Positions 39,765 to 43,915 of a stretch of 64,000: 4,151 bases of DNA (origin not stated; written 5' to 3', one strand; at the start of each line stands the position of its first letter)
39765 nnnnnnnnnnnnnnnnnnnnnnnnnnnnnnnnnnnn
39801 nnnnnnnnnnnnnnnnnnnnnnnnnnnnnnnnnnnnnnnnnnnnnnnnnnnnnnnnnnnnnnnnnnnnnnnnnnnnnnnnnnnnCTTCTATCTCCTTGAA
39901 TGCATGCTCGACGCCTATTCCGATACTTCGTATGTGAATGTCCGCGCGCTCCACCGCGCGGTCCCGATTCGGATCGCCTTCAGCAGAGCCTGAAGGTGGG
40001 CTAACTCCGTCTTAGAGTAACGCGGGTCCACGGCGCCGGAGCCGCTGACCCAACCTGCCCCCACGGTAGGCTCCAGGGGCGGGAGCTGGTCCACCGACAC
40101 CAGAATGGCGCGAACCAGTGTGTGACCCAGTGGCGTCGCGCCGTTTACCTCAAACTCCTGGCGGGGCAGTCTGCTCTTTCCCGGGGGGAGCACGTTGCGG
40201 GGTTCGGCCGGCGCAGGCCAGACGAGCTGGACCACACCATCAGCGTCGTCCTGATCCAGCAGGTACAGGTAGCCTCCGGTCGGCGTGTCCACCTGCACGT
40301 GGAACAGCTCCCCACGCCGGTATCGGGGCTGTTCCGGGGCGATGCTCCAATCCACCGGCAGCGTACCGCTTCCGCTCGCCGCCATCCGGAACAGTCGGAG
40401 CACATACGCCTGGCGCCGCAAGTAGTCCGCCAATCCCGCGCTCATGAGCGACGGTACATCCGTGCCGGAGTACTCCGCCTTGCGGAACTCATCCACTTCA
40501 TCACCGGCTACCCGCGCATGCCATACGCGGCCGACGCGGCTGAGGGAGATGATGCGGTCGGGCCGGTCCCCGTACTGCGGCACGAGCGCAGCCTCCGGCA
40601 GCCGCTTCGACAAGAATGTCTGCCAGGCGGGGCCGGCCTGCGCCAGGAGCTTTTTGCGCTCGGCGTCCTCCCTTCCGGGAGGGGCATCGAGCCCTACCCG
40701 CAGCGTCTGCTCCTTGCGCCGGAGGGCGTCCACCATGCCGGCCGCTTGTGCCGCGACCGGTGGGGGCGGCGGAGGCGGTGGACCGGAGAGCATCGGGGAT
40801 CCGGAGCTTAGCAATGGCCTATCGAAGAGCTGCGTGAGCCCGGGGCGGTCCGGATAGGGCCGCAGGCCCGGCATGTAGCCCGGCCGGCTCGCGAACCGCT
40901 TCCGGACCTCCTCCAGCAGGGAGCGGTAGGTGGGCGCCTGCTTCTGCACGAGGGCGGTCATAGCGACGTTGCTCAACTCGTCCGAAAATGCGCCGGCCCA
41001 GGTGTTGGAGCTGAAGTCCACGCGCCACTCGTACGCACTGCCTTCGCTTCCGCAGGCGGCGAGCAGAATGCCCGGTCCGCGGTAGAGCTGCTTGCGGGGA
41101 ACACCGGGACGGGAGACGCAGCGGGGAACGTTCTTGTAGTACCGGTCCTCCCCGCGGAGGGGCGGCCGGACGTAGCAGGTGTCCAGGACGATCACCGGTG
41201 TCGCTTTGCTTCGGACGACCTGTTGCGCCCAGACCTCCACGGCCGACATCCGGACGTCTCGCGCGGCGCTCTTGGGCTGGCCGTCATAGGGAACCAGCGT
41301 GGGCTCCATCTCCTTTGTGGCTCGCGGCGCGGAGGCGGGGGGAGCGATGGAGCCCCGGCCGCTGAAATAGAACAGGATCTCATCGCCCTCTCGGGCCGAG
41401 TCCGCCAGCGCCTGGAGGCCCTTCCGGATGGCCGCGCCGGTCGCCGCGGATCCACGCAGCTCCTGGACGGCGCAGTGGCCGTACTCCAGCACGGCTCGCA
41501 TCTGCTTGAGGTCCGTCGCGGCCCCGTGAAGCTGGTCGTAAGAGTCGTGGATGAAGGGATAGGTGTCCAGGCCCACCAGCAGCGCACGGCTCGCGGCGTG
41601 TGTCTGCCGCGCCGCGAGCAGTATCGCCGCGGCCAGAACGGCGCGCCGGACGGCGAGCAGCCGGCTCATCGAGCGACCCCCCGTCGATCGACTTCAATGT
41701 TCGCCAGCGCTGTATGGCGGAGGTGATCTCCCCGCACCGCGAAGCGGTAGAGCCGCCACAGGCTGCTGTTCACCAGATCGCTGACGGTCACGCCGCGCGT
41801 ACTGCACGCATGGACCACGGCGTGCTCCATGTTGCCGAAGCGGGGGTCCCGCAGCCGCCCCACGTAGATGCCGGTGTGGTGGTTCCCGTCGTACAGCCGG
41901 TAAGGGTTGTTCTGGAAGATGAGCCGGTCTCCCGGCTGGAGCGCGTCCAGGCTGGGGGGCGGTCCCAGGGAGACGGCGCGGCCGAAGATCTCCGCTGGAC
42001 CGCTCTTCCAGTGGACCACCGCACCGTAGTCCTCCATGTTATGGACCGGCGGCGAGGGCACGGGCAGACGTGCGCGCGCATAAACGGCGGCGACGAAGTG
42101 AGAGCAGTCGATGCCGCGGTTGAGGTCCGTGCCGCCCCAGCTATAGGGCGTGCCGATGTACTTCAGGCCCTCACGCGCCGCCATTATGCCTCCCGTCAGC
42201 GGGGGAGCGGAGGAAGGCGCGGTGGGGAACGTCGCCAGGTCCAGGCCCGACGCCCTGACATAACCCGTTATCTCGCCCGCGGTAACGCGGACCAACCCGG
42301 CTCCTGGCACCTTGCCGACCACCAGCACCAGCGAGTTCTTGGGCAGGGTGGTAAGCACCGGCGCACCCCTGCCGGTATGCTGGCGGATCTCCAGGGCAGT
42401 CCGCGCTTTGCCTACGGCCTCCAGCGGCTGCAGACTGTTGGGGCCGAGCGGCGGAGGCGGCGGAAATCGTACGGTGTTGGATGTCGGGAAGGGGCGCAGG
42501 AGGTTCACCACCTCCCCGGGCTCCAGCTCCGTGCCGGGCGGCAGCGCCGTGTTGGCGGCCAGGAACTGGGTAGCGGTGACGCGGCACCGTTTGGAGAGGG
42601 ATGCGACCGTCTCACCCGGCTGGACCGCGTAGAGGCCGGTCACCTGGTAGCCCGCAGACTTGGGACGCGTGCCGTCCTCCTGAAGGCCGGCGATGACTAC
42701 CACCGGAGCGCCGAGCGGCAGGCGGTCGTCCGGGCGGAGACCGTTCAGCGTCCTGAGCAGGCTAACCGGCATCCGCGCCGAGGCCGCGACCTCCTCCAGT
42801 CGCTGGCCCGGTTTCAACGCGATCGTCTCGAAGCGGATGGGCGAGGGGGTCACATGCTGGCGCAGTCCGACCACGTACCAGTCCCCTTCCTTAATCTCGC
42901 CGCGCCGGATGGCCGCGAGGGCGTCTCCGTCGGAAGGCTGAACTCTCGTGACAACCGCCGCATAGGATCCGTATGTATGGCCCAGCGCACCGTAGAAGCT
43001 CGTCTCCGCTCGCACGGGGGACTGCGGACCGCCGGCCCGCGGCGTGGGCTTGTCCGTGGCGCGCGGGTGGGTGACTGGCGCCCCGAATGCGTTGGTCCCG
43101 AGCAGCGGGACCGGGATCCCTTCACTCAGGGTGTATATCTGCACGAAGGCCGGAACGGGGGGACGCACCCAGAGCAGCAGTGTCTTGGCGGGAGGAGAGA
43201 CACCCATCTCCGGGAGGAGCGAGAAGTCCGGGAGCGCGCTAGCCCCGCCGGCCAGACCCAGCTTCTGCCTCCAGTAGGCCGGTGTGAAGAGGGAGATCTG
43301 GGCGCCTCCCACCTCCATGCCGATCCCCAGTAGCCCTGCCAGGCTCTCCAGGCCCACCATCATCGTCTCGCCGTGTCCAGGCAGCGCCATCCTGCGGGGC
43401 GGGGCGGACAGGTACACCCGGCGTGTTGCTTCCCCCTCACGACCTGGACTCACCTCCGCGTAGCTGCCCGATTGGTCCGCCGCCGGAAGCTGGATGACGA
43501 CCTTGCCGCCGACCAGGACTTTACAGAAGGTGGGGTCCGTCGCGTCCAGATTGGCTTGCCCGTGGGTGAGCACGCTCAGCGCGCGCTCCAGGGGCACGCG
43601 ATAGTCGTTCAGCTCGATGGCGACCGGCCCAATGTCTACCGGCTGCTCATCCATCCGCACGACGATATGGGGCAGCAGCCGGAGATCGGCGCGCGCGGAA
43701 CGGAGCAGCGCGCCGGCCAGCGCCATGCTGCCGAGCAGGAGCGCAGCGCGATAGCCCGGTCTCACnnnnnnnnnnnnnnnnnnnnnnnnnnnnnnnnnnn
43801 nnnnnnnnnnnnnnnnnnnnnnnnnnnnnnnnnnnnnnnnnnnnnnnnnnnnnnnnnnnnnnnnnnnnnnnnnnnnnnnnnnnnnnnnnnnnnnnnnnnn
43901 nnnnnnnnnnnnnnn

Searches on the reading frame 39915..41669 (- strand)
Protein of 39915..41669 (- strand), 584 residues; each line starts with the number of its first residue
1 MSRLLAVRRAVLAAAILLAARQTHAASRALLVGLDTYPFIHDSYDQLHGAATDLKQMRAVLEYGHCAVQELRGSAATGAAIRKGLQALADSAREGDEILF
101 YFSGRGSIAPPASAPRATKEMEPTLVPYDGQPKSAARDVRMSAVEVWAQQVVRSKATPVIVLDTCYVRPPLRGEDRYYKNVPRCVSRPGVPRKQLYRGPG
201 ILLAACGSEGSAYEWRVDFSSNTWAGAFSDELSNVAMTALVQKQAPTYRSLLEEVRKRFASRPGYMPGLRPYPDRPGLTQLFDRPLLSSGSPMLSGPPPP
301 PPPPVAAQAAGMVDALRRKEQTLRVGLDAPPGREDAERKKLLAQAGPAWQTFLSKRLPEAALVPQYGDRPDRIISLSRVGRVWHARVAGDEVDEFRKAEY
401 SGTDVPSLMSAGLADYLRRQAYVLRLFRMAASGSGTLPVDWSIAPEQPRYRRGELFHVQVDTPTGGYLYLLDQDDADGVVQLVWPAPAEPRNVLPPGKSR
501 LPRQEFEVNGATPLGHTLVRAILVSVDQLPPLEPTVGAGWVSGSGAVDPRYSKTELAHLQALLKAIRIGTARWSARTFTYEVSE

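Call 42: search_protein_families(library=pfam, proteins=[window:39915-41669:-], max_evalue=0.0001)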
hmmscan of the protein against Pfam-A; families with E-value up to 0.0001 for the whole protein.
window:39915-41669:- (584 aa): 2 families
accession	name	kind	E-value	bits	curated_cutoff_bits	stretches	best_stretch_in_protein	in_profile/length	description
PF00656.27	Peptidase_C14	-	9.6e-14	52.1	21.4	1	28-261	3-213/233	Caspase domain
PF14326.11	DUF4384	-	1.7e-07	31.7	27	1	450-523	2-77/81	Domain of unknown function (DUF4384)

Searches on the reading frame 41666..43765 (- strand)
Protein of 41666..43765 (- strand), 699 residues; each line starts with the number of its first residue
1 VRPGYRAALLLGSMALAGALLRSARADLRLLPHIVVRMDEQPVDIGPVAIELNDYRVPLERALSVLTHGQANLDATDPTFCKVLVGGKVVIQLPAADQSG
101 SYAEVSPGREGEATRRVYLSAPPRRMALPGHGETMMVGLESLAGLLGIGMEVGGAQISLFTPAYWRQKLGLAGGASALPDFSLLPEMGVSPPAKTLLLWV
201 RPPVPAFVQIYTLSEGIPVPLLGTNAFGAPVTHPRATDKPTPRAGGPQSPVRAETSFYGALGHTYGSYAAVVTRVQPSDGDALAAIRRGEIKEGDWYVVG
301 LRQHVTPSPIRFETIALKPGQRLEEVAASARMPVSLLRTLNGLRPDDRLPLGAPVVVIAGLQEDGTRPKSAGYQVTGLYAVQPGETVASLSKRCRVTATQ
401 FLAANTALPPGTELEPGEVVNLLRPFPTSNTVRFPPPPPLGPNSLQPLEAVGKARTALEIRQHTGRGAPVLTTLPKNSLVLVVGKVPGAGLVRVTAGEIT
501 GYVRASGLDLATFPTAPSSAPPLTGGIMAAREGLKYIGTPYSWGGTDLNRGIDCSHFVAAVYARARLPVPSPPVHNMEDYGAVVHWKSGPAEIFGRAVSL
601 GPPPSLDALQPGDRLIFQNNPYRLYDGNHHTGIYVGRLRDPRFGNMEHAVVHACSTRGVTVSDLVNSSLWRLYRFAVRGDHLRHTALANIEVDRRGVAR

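Call 42: search_protein_families(library=pfam, proteins=[window:41666-43765:-], max_evalue=0.0001)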
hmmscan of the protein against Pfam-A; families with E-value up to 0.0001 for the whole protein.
window:41666-43765:- (699 aa): 2 families
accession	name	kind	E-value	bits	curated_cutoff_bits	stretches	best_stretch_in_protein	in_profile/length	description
PF00877.26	NLPC_P60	-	6.9e-10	39.3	23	1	538-667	1-94/105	NlpC/P60 family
PF01476.26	LysM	-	5e-09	36.4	20.9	1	379-420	1-40/43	LysM domain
